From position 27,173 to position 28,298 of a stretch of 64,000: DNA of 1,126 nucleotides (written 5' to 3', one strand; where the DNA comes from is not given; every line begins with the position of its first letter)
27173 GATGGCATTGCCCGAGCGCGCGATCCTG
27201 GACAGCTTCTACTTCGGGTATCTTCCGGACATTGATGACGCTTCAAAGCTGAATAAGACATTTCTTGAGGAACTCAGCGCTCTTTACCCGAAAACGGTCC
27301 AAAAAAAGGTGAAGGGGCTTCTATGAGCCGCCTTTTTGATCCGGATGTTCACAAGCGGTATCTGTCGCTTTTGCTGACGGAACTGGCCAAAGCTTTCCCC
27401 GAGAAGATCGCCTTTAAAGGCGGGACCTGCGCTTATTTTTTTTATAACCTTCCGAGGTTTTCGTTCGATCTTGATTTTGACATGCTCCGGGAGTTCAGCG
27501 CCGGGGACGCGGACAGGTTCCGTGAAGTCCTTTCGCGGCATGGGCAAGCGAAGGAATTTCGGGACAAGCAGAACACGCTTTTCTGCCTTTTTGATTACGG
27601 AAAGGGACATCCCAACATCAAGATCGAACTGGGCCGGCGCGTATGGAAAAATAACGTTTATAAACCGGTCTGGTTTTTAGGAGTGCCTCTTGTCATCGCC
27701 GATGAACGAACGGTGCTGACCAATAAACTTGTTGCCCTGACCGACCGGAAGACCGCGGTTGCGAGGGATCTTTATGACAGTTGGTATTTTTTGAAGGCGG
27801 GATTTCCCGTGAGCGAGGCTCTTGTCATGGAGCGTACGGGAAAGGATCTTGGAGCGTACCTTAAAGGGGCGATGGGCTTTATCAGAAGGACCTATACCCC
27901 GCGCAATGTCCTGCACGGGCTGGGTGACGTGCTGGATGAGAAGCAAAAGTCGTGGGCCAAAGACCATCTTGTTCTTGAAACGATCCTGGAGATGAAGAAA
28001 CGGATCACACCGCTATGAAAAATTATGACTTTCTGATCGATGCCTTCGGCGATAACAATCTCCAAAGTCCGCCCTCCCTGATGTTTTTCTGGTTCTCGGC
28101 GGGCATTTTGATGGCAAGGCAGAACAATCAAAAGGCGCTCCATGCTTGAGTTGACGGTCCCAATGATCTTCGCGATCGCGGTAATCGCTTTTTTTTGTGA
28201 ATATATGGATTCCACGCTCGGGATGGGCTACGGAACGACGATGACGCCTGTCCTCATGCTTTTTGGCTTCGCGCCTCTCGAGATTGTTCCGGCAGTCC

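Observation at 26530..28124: AbiEi/AbiEii pair 2 is an insertion bracketed by ~95-bp direct repeats that duplicate the 3' end of the Wzy-like gene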

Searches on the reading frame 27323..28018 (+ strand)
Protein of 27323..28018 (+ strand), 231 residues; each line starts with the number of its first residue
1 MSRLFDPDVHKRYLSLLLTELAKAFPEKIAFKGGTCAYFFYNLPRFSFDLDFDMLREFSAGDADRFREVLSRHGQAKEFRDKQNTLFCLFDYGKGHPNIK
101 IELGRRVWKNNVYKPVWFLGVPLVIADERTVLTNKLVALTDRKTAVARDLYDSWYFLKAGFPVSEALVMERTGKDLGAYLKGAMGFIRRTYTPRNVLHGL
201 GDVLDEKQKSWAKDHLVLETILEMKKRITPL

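Call 6: search_protein_families(library=pfam, proteins=[window:27323-28018:+], max_evalue=0.01)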
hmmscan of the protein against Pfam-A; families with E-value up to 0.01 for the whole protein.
window:27323-28018:+ (231 aa): 1 family
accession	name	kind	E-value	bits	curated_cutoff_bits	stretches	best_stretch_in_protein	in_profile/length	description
PF08843.17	AbiEii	-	2.1e-14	54.5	22.5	1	21-165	7-177/238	Nucleotidyl transferase AbiEii toxin, Type IV TA system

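Call 21: find_homologous_proteins(query=window:27323-28018:+, max_evalue=0.00001)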
Query window:27323-28018:+ (231 aa): 608 proteins with E <= 0.00001 among 956 candidates; the best 120 are listed.
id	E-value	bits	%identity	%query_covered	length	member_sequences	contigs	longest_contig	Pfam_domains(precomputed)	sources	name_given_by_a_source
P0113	5.4e-154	529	100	100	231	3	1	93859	PF08843.18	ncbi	ncbi:MAG: nucleotidyl transferase AbiEii/AbiGii toxin family protein [Candidatus Omnitrophota bacter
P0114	1.7e-137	475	92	99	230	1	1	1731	PF08843.18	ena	-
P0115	3.5e-136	470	89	99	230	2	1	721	PF08843.18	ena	-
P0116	2.6e-135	467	89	100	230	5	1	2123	PF08843.18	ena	-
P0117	1.5e-134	465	87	99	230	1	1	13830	PF08843.18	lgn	-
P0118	1.7e-134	465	88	99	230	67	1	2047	PF08843.18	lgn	-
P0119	1.8e-130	452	85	99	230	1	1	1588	PF08843.18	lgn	-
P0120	4.8e-130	450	84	99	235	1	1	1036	PF08843.18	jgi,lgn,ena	-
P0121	2.0e-129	448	84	99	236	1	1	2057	PF08843.18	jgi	jgi:predicted nucleotidyltransferase component of viral defense system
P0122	4.6e-129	447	85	99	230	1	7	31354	PF08843.18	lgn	-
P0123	5.7e-129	447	85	99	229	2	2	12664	PF08843.18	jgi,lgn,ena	-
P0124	6.7e-128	443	84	99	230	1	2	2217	PF08843.18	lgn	-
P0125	6.6e-127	440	82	99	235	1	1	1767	PF08843.18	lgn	-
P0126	1.5e-126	439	84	98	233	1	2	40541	PF08843.18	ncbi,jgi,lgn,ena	-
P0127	2.1e-126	438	85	98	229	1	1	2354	PF08843.18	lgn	-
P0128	1.5e-125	436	82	99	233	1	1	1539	PF08843.18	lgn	-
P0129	4.3e-123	427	79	99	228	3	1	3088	PF08843.18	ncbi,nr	ncbi:MAG: hypothetical protein BWY42_01614 [Candidatus Omnitrophica bacterium ADurb.Bin277]|nr:MAG: 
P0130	8.1e-122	423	80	99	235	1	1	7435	PF08843.18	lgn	-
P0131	9.1e-122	423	82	99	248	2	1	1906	PF08843.18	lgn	-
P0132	2.4e-119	415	78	100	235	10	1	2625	PF08843.18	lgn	-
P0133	5.7e-118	411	78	98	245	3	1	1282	PF08843.18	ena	-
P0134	8.7e-117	407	77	99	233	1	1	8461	PF08843.18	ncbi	ncbi:MAG: nucleotidyl transferase AbiEii/AbiGii toxin family protein [Candidatus Omnitrophota bacter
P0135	8.0e-116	404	78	98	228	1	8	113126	PF08843.18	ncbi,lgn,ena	-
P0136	1.2e-115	403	76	99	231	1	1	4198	PF08843.18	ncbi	-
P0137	2.3e-114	399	77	99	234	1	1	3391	PF08843.18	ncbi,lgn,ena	-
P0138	3.7e-114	398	76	99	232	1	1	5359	PF08843.18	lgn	-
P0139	1.7e-113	396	76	98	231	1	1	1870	PF08843.18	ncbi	-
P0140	1.7e-106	373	70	100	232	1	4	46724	PF08843.18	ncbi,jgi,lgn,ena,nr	ncbi:MAG: hypothetical protein COT00_04900 [Candidatus Omnitrophica bacterium CG07_land_8_20_14_0_80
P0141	6.0e-106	371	70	100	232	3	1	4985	PF08843.18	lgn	-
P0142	6.2e-106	371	70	99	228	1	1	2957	PF08843.18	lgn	-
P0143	4.3e-101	356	65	100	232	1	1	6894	PF08843.18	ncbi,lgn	-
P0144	8.0e-99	348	65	99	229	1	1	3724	PF08843.18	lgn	-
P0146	5.0e-98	345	73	89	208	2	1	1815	PF08843.18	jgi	jgi:predicted nucleotidyltransferase component of viral defense system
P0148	5.2e-96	339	64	99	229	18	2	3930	PF08843.18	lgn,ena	-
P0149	7.3e-96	338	62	99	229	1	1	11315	PF08843.18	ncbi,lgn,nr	ncbi:MAG: nucleotidyl transferase AbiEii/AbiGii toxin family protein [Candidatus Omnitrophica bacter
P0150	1.4e-95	337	62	99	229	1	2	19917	PF08843.18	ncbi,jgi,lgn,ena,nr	ncbi:MAG: hypothetical protein A3J83_08475 [Elusimicrobia bacterium RIFOXYA2_FULL_40_6]|nr:MAG: hypo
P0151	2.6e-95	337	63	99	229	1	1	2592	PF08843.18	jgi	jgi:predicted nucleotidyltransferase component of viral defense system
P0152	1.0e-93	331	63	99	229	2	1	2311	PF08843.18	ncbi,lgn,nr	ncbi:MAG: nucleotidyl transferase AbiEii/AbiGii toxin family protein [Elusimicrobia bacterium]|nr:nu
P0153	1.2e-93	331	64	99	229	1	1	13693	PF08843.18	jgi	jgi:predicted nucleotidyltransferase component of viral defense system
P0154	8.2e-92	325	61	99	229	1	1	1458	PF08843.18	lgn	-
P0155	3.3e-91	323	62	98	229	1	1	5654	PF08843.18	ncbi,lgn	-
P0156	1.2e-90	321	61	97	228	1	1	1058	PF08843.18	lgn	-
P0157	3.0e-90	320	61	99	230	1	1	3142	PF08843.18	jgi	jgi:predicted nucleotidyltransferase component of viral defense system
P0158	4.5e-90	319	63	99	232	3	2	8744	PF08843.18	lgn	-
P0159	5.4e-90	319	62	97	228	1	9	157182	PF08843.18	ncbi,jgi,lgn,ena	jgi:predicted nucleotidyltransferase component of viral defense system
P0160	8.2e-90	319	63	99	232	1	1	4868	PF08843.18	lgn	-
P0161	1.4e-89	318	62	99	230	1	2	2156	PF14907.13,PF08843.18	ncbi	-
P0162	7.9e-89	315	60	100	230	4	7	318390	PF08843.18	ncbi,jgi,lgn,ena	jgi:predicted nucleotidyltransferase component of viral defense system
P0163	1.6e-88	314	61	98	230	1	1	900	PF08843.18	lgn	-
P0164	5.4e-88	313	61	98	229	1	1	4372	PF08843.18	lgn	-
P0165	8.0e-88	312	58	96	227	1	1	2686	PF08843.18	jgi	jgi:predicted nucleotidyltransferase component of viral defense system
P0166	6.1e-87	309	59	98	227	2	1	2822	PF08843.18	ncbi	-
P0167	1.1e-86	308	84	69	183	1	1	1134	PF08843.18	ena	-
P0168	1.8e-85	304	60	96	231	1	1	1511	PF08843.18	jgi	jgi:predicted nucleotidyltransferase component of viral defense system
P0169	2.9e-85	304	58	99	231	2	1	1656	PF08843.18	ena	-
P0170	6.1e-85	303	58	97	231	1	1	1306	PF08843.18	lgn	-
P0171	1.1e-84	302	58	100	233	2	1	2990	PF08843.18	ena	-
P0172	3.0e-84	300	59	91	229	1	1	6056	PF08843.18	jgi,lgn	-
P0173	1.4e-83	298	61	96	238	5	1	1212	PF08843.18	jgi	jgi:predicted nucleotidyltransferase component of viral defense system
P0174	3.1e-83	297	59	98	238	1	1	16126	PF08843.18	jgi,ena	-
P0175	5.9e-83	296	58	100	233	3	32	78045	PF08843.18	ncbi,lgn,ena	-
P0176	1.6e-82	295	58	98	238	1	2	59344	PF08843.18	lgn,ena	-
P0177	1.6e-82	295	59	98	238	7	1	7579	PF08843.18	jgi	-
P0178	1.8e-82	295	58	98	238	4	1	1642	PF08843.18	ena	-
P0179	2.5e-82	294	56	99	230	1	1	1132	PF08843.18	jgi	jgi:predicted nucleotidyltransferase component of viral defense system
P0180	3.1e-82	294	57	99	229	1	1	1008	PF08843.18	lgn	-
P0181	3.3e-82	294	59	98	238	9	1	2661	PF08843.18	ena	-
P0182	4.1e-82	293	58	98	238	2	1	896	PF08843.18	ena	-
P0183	7.4e-82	293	59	98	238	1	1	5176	PF08843.18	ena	-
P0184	7.6e-82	293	58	98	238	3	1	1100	PF08843.18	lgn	-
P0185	8.4e-82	292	57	95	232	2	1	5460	PF14907.13,PF08843.18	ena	-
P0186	1.4e-81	292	58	98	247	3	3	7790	PF08843.18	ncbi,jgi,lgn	-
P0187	3.6e-81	290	58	98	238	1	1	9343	PF08843.18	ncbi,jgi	jgi:predicted nucleotidyltransferase component of viral defense system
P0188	1.9e-80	288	57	98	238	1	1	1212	PF08843.18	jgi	-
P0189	2.3e-80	288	58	98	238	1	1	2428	PF08843.18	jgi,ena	-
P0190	2.9e-80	287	57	98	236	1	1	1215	PF08843.18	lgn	-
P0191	5.1e-80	287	56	99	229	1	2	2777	PF08843.18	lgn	-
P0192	7.6e-80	286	55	96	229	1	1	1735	PF08843.18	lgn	-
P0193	1.1e-78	282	55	98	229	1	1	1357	PF08843.18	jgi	-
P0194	2.1e-78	281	54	97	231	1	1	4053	PF08843.18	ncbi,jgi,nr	ncbi:MAG: hypothetical protein E3J22_02020 [Candidatus Aminicenantes bacterium]|nr:MAG: hypothetical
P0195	5.7e-78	280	55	99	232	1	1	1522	PF08843.18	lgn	-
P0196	6.5e-78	280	57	99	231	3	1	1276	PF08843.18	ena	-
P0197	7.8e-78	279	58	96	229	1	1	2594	PF08843.18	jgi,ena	-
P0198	1.0e-77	279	54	97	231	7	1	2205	PF08843.18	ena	-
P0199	1.1e-77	279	57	94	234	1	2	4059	PF14907.13,PF08843.18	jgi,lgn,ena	jgi:predicted nucleotidyltransferase component of viral defense system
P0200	1.5e-77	278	55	98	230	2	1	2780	PF08843.18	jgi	jgi:predicted nucleotidyltransferase component of viral defense system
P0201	1.6e-77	278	55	99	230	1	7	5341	PF08843.18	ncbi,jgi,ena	-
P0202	1.6e-77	278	55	98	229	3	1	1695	PF08843.18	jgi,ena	-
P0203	2.6e-77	278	57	94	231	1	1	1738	PF08843.18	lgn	-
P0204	3.4e-77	277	54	98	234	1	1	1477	PF08843.18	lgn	-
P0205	3.5e-77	277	54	96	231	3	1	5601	PF08843.18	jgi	-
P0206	4.7e-77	277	56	98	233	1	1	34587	PF08843.18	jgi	jgi:predicted nucleotidyltransferase component of viral defense system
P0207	4.8e-77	277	54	97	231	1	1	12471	PF08843.18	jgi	-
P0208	1.1e-76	276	55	99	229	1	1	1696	PF08843.18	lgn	-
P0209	1.3e-76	275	55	96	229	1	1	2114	PF08843.18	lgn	-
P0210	1.4e-76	275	57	96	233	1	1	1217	PF08843.18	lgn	-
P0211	1.5e-76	275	52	97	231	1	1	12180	PF08843.18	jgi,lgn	jgi:predicted nucleotidyltransferase component of viral defense system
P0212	1.6e-76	275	54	97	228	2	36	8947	PF08843.18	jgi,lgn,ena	-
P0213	2.0e-76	275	54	99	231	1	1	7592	PF08843.18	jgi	jgi:predicted nucleotidyltransferase component of viral defense system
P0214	2.3e-76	275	54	96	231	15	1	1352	PF08843.18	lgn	-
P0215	2.4e-76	275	52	98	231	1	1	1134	PF08843.18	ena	-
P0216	3.3e-76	274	52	97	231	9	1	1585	PF08843.18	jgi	jgi:predicted nucleotidyltransferase component of viral defense system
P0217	5.0e-76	273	56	100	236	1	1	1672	PF08843.18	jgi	-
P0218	5.6e-76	273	55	96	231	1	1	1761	PF08843.18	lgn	-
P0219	1.1e-75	272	54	97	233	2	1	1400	PF08843.18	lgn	-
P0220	1.2e-75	272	59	89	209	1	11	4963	PF08843.18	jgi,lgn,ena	-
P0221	1.6e-75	272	53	96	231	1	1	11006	PF08843.18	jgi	-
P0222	1.8e-75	272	54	96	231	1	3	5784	PF08843.18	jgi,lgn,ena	-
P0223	2.1e-75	271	54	98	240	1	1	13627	PF08843.18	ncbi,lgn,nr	ncbi:MAG: nucleotidyl transferase AbiEii/AbiGii toxin family protein [Candidatus Omnitrophica bacter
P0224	2.1e-75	271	54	97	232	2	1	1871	PF08843.18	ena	-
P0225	2.2e-75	271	53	96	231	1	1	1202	PF08843.18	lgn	-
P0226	2.3e-75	271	54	97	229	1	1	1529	PF08843.18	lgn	-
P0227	3.0e-75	271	57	84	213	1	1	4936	PF08843.18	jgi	-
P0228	4.5e-75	270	54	97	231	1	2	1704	PF08843.18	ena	-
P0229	4.6e-75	270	54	97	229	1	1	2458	PF08843.18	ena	-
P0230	4.8e-75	270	55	95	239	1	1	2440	PF08843.18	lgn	-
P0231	4.9e-75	270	53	96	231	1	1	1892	PF08843.18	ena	-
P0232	5.1e-75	270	52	96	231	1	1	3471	PF08843.18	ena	-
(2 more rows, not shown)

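Call 27: find_encoding_contigs(protein=P0114, flank=5000, max_places=4)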
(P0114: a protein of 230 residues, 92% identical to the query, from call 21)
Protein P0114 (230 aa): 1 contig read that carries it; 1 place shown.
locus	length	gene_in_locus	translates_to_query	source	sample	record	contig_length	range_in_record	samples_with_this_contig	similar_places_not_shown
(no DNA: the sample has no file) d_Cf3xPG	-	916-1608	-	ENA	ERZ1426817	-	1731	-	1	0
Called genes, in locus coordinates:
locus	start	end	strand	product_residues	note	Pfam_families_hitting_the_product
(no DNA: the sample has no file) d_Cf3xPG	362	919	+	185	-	-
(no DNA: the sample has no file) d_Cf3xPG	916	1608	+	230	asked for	PF08843:AbiEii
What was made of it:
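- Tried and rejected: The closest AbiEii relative (P0114, 92%) has no DNA on file (call 27).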

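Call 28: find_encoding_contigs(protein=P0117, flank=5000, max_places=4)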
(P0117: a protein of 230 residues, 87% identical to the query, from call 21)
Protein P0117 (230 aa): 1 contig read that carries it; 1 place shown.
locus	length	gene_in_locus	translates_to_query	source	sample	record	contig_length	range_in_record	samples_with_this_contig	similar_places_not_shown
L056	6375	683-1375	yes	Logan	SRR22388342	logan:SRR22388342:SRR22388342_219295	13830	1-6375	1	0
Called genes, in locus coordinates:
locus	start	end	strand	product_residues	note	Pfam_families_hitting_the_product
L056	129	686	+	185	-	-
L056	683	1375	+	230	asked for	PF08843:AbiEii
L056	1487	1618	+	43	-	PF12728:HTH_17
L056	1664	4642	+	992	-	PF04851:ResIII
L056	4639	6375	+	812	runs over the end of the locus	PF01555:N6_N4_Mtase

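Call 29: find_encoding_contigs(protein=P0122, flank=5000, max_places=6)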
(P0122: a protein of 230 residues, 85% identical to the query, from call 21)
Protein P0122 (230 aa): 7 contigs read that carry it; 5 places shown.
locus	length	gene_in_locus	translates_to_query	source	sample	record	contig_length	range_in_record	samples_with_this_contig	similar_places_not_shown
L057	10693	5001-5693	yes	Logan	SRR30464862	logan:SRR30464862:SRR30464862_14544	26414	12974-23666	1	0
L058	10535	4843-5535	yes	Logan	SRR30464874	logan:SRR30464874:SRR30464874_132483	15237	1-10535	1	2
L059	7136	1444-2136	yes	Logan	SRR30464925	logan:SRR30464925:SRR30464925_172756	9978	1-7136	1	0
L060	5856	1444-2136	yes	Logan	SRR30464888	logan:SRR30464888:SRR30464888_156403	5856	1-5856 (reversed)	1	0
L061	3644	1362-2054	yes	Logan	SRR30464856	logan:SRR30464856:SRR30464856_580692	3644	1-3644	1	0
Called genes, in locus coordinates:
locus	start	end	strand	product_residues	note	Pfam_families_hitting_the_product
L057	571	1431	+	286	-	PF01925:TauE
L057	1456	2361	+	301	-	PF01507:PAPS_reduct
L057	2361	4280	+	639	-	PF00009:GTP_EFTU, PF01926:MMR_HSR1 (faint), PF03144:GTP_EFTU_D2 (weak), PF22594:GTP-eEF1A_C, PF01583:APS_kinase, PF13671:AAA_33 (weak)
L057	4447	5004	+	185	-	-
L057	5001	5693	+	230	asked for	PF08843:AbiEii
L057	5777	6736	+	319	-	PF01073:3Beta_HSD, PF01370:Epimerase, PF02719:Polysacc_synt_2, PF04321:RmlD_sub_bind, PF16363:GDP_Man_Dehyd, PF07993:NAD_binding_4 (weak)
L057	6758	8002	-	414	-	PF04932:Wzy_C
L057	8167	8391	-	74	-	-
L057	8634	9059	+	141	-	-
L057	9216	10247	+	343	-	PF00768:Peptidase_S11, PF01471:PG_binding_1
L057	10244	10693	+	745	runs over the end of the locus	PF11329:DUF3131 (weak), PF10091:Glycoamylase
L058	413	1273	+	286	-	PF01925:TauE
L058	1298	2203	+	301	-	PF01507:PAPS_reduct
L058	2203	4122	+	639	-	PF00009:GTP_EFTU, PF01926:MMR_HSR1 (faint), PF03144:GTP_EFTU_D2 (weak), PF22594:GTP-eEF1A_C, PF01583:APS_kinase, PF13671:AAA_33 (weak)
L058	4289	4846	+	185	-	-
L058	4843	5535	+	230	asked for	PF08843:AbiEii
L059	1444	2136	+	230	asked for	PF08843:AbiEii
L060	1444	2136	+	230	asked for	PF08843:AbiEii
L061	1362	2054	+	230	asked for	PF08843:AbiEii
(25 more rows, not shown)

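Call 38: find_encoding_contigs(protein=P0116, flank=3000, max_places=5)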
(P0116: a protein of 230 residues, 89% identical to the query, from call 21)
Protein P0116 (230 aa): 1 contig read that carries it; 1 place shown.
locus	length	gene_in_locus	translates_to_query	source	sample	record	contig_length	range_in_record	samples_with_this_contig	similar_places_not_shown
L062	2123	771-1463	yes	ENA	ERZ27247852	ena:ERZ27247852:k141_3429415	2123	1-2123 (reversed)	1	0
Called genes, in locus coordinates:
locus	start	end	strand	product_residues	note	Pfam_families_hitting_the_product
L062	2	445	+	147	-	?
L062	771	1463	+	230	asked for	PF08843:AbiEii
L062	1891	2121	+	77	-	?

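Call 39: find_encoding_contigs(protein=P0118, flank=3000, max_places=8)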
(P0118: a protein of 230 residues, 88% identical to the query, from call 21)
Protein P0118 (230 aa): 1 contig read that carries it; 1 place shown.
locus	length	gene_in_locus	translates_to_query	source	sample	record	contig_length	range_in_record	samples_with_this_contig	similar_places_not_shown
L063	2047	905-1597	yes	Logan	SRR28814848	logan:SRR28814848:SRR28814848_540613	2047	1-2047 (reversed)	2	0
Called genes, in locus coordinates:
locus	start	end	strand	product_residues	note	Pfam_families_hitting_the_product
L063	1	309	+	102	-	?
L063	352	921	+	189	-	-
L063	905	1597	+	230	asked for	PF08843:AbiEii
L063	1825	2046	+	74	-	?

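Call 52: search_protein_families(library=ncbifam, proteins=[window:27323-28018:+], max_evalue=1)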
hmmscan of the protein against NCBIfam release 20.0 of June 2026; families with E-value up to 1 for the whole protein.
window:27323-28018:+ (231 aa): 0 families

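Call 53: search_protein_families(library=padloc, proteins=[window:27323-28018:+], max_evalue=0.01)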
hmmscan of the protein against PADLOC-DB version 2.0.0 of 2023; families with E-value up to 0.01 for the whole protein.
window:27323-28018:+ (231 aa): 22 families
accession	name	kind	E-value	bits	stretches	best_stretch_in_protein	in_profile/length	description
PDLC02324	AbiEii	-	1.1e-43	147.6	1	8-224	4-221/231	AbiEii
PDLC02323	AbiEii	-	2.1e-15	55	2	9-57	19-68/248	AbiEii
PDLC02307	AbiEii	-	1.4e-12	45.9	1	17-158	11-146/219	AbiEii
PDLC02304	AbiEii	-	4.3e-12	44.5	2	14-77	27-91/260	AbiEii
PDLC02293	AbiEii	-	4.4e-12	44.1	1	23-73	36-86/270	AbiEii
PDLC02330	AbiEii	-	3.1e-11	41.4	1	25-211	23-202/219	AbiEii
PDLC02296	AbiEii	-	3.4e-11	40.8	1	24-73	41-90/282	AbiEii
PDLC02321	AbiEii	-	6.5e-11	40.4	2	15-76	29-81/296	AbiEii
PDLC02328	AbiEii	-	3.7e-09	34.8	1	28-158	14-143/203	AbiEii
PDLC02305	AbiEii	-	1.2e-08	32.6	1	23-67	39-84/306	AbiEii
PDLC02313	AbiEii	-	2.1e-08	32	1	8-85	21-103/254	AbiEii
PDLC02290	AbiEii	-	2.8e-05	21.8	1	11-103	6-99/290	AbiEii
PDLC02294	AbiEii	-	4.5e-05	21.4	0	25-102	41-120/260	AbiEii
PDLC02292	AbiEii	-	7.5e-05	20.7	1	13-61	33-79/283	AbiEii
PDLC02303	AbiEii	-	0.00014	19.4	0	132-162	159-187/249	AbiEii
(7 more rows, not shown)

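Call 66: search_dna_similar(query=window:27323-28015:+, collection=plasmids, mode=protein, max_rows=8)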
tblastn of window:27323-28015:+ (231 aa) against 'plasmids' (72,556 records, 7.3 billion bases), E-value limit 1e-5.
No match.

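Call 67: search_dna_similar(query=window:27323-28015:+, collection=phages, mode=protein, max_rows=8)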
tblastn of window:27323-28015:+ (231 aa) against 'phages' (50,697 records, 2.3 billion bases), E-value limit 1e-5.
No match.

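Call 68: find_related_loci(query=window:27323-28018:+, collection=viral_contigs, flank=3000)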
Query window:27323-28018:+ (231 aa) in viral_contigs; peptide patterns used: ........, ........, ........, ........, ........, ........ (x = any residue, [..] = any of these).
4 stretches matched a pattern, but none encodes a relative of the query by tblastn (E <= 1e-3).
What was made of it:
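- No phage, plasmid or viral-contig relatives were found (calls 66-68).
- Tried and rejected: There are no relatives of AbiEii in the plasmid, phage or IMG/VR collections (calls 66-68).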

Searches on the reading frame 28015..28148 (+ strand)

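Call 52: search_protein_families(library=ncbifam, proteins=[window:28015-28148:+], max_evalue=1)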
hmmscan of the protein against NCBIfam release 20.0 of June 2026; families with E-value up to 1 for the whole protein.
window:28015-28148:+ (44 aa): 0 families
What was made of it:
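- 28015..28148 (+): Open 44-codon frame through the fossil. Its ATG overlaps the AbiEii stop (ATGA) and its stop overlaps the TauE ATG. It may be translated as a coupling bridge; this is inferred only. No NCBIfam family hit (call 52).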
